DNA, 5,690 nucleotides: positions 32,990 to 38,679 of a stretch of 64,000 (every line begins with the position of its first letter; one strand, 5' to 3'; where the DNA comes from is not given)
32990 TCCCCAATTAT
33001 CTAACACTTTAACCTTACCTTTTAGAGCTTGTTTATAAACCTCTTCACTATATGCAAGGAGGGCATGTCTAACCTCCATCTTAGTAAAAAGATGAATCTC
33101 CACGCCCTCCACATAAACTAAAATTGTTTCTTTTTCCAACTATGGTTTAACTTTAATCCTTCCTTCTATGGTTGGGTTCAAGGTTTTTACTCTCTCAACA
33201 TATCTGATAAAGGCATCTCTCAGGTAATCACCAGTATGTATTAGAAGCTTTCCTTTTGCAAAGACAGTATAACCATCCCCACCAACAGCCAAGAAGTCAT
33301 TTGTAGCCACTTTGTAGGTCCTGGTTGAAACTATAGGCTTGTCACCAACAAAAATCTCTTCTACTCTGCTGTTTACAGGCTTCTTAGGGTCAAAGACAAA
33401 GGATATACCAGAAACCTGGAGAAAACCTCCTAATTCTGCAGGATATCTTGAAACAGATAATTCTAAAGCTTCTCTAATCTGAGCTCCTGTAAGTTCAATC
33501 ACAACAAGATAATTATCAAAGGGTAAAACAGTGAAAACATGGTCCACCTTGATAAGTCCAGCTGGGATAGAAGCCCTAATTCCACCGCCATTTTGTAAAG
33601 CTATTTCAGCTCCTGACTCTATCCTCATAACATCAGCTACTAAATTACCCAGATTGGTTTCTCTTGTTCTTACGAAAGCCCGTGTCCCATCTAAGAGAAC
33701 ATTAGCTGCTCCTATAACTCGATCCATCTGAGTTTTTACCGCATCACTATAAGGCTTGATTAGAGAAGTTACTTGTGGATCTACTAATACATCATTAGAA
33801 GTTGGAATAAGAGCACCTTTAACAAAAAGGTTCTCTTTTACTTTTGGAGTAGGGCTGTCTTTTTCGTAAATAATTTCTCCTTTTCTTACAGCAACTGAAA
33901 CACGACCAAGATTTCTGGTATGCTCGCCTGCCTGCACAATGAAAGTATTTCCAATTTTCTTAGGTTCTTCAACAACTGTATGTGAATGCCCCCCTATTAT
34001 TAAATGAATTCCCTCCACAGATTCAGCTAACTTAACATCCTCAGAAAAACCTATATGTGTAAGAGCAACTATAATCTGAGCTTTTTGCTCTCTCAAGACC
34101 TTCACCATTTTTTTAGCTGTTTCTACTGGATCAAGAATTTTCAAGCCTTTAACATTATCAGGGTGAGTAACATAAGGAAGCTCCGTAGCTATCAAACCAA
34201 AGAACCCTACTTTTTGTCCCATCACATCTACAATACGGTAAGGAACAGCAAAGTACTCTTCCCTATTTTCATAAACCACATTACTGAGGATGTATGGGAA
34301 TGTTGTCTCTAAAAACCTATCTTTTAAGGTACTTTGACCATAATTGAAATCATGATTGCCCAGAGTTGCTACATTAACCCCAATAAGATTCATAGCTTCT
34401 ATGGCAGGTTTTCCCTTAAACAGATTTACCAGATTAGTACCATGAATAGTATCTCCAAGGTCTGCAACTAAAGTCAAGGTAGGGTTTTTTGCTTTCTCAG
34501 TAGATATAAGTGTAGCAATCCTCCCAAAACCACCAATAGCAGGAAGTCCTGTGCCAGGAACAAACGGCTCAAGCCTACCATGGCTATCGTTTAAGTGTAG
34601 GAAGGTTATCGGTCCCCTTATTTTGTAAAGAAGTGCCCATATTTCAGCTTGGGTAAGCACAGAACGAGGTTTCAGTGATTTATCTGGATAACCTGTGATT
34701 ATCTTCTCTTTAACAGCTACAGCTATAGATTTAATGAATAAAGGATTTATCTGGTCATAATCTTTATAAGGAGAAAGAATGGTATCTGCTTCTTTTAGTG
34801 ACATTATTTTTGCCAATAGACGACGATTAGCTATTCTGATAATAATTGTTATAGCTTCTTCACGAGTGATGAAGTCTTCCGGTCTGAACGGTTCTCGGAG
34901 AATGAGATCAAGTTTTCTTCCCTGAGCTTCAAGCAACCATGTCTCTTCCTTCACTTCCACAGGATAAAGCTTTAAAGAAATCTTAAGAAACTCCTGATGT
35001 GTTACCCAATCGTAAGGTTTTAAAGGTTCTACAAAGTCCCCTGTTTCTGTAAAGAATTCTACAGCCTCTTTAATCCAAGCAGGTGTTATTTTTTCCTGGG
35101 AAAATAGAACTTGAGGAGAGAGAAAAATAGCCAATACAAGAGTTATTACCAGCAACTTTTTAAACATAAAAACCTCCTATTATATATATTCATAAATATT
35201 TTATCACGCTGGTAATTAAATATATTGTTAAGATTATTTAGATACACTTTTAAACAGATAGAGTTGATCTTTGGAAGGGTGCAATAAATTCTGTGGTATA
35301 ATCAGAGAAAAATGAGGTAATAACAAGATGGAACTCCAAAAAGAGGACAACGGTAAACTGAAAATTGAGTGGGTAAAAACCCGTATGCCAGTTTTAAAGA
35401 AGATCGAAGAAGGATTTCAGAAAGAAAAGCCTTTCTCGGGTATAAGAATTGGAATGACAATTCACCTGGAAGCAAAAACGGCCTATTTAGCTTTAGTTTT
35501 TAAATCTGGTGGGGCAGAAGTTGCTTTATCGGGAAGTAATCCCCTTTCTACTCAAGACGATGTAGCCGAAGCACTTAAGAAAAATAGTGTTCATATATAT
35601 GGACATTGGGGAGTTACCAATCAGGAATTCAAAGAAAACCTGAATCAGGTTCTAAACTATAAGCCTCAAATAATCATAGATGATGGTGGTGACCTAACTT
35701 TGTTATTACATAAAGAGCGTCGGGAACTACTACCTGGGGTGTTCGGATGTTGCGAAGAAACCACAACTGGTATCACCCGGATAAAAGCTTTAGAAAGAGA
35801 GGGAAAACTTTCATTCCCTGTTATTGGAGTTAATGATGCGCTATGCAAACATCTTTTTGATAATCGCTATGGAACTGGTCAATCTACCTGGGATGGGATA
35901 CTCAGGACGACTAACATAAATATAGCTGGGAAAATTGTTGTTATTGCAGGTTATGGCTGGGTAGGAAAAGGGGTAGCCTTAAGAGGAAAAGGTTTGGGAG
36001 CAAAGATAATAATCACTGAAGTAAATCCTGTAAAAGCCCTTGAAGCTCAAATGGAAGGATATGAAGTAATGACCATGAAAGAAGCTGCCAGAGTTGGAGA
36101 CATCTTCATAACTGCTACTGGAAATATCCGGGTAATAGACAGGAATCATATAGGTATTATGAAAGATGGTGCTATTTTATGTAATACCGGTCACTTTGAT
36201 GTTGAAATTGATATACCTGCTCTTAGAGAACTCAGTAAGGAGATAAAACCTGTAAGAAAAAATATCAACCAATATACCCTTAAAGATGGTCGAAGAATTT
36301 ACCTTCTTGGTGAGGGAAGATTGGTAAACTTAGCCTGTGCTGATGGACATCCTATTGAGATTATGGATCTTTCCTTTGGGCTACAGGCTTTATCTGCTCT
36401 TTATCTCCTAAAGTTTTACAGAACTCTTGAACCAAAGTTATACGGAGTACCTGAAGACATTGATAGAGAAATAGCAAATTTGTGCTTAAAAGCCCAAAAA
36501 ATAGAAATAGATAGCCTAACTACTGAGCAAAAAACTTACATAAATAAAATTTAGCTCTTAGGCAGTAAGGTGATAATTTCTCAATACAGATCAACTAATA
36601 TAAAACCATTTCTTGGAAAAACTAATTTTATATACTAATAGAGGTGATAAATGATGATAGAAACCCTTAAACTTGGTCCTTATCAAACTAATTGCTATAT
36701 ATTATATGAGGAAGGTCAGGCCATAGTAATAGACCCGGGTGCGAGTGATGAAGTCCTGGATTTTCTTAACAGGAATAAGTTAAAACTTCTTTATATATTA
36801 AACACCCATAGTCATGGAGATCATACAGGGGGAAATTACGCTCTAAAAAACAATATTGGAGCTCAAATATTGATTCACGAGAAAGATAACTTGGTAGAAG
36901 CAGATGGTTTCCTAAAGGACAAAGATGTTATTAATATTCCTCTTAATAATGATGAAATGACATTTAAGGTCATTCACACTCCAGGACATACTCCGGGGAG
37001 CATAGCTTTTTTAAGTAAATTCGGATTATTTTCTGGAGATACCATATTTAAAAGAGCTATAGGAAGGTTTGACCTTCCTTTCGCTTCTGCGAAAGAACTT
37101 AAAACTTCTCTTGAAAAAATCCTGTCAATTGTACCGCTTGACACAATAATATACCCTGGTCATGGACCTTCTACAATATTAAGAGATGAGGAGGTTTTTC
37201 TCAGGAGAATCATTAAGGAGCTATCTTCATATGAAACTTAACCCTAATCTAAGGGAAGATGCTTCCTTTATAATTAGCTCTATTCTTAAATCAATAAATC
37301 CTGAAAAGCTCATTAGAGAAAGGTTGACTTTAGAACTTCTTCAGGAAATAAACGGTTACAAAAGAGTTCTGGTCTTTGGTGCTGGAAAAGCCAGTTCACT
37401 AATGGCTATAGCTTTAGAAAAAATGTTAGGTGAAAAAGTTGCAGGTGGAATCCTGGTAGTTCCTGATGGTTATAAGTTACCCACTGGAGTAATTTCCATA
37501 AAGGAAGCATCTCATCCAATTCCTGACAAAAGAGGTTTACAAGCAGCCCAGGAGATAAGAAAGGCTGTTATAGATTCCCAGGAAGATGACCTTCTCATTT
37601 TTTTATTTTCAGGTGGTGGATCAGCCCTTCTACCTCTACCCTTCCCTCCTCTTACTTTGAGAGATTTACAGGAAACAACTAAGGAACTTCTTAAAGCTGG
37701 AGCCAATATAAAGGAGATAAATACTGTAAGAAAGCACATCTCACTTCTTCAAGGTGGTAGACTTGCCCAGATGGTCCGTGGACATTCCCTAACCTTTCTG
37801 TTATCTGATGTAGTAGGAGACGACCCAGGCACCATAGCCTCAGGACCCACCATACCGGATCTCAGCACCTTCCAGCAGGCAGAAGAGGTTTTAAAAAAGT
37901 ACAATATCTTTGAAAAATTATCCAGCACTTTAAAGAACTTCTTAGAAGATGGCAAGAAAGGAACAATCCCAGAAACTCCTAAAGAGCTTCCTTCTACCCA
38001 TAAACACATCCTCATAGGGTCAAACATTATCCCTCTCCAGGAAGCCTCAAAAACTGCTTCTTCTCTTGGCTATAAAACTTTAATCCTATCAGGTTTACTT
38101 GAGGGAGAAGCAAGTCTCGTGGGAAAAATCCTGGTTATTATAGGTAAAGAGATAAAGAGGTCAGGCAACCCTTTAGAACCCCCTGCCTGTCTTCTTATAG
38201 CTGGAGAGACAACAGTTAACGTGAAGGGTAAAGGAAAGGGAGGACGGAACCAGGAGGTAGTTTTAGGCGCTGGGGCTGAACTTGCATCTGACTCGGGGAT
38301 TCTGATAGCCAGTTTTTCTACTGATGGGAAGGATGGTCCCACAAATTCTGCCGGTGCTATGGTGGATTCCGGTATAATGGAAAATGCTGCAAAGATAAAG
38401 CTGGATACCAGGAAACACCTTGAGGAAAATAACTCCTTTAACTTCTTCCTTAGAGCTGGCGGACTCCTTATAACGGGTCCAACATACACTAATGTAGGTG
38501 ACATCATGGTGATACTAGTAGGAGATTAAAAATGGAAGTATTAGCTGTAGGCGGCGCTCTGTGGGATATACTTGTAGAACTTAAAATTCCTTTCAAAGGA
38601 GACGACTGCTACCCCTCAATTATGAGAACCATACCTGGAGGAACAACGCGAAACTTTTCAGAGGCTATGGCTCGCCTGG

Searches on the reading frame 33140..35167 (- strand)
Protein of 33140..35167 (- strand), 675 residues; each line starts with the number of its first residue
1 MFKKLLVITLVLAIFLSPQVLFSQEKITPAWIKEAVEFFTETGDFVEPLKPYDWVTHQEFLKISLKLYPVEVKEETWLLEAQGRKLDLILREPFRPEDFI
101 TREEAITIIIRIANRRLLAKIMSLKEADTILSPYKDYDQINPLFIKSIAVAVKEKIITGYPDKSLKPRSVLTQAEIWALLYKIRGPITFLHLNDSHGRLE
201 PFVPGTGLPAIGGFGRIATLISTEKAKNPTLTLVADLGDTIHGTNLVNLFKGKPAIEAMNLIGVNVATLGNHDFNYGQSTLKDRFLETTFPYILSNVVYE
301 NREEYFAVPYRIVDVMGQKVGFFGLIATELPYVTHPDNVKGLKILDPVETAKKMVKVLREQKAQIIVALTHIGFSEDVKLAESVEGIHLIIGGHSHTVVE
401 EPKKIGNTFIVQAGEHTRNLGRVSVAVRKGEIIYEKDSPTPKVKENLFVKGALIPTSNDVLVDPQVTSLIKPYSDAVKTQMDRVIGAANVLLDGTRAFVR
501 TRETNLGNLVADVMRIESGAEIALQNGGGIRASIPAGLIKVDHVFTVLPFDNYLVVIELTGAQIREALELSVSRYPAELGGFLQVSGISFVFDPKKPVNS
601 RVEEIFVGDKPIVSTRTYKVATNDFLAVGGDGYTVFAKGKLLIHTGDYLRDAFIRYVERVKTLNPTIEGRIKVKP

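Call 8: search_protein_families(library=pfam, proteins=[window:33140-35167:-])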
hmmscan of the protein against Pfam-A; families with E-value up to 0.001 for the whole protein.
window:33140-35167:- (675 aa): 3 families
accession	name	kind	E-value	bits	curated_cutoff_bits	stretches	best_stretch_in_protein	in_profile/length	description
PF02872.23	5_nucleotid_C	-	1.4e-48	165.4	23.6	1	484-637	1-157/158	5'-nucleotidase, C-terminal domain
PF00149.33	Metallophos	-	2.8e-12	47.9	21.5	1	188-397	2-190/191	Calcineurin-like phosphoesterase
PF00395.25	SLH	-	2e-09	37.7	20.8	1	133-175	1-42/44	S-layer homology domain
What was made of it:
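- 33140..35167 (-): SLH-domain 5'-nucleotidase, a predicted client of the polymer. SLH at 37.7 bits plus Metallophos plus 5_nucleotid_C (call 8).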

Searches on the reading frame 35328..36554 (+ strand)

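Call 8: search_protein_families(library=pfam, proteins=[window:35328-36554:+])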
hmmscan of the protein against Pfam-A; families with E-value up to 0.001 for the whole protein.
window:35328-36554:+ (408 aa): 4 families
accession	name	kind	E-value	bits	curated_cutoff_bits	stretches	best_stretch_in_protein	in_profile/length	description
PF00670.27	AdoHcyase_NAD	-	1.6e-56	191.3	27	1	179-340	1-162/162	S-adenosyl-L-homocysteine hydrolase, NAD binding domain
PF05221.23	AdoHcyase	-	4.2e-47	161.2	25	2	2-131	6-140/299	S-adenosyl-L-homocysteine hydrolase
PF02826.25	2-Hacid_dh_C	-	7.6e-11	42.1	25.1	1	172-289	7-128/178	D-isomer specific 2-hydroxyacid dehydrogenase, NAD binding domain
PF07991.19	KARI_N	-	4.8e-05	23.4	20.6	1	199-264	2-68/165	Acetohydroxy acid isomeroreductase, NADPH-binding domain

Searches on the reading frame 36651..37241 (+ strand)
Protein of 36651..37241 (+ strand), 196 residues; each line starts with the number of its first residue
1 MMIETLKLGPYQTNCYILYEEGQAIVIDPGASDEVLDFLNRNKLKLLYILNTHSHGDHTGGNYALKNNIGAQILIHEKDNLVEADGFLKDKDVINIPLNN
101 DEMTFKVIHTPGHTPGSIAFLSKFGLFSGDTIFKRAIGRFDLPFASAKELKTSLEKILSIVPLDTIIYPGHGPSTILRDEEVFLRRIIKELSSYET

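Call 28: search_protein_families(library=pfam, proteins=[window:36651-37241:+])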
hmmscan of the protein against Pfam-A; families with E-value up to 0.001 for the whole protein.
window:36651-37241:+ (196 aa): 1 family
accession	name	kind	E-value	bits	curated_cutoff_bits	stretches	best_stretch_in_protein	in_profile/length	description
PF00753.33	Lactamase_B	-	4.3e-26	92.5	22.7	1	9-171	2-196/196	Metallo-beta-lactamase superfamily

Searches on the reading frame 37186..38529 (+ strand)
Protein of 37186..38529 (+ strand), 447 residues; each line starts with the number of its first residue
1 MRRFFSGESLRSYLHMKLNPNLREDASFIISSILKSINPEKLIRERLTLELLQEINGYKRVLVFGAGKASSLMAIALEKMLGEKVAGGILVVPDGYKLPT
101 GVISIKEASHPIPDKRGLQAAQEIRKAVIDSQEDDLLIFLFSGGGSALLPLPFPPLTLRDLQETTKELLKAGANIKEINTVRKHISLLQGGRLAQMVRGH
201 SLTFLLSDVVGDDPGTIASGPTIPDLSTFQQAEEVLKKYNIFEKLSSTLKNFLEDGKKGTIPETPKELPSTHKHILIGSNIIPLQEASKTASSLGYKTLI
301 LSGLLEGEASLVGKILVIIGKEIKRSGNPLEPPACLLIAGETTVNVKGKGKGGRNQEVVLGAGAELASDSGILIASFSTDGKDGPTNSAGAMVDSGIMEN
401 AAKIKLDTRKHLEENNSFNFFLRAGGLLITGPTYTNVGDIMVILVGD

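Call 28: search_protein_families(library=pfam, proteins=[window:37186-38529:+])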
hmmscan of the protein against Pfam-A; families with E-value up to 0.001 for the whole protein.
window:37186-38529:+ (447 aa): 2 families
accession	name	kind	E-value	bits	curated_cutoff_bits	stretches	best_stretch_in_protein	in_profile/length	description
PF13660.11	DUF4147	-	3.9e-72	242.9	23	1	28-254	4-234/234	Domain of unknown function (DUF4147)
PF05161.18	MOFRL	-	1.8e-33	115.3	28.3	1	334-439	1-106/106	MOFRL family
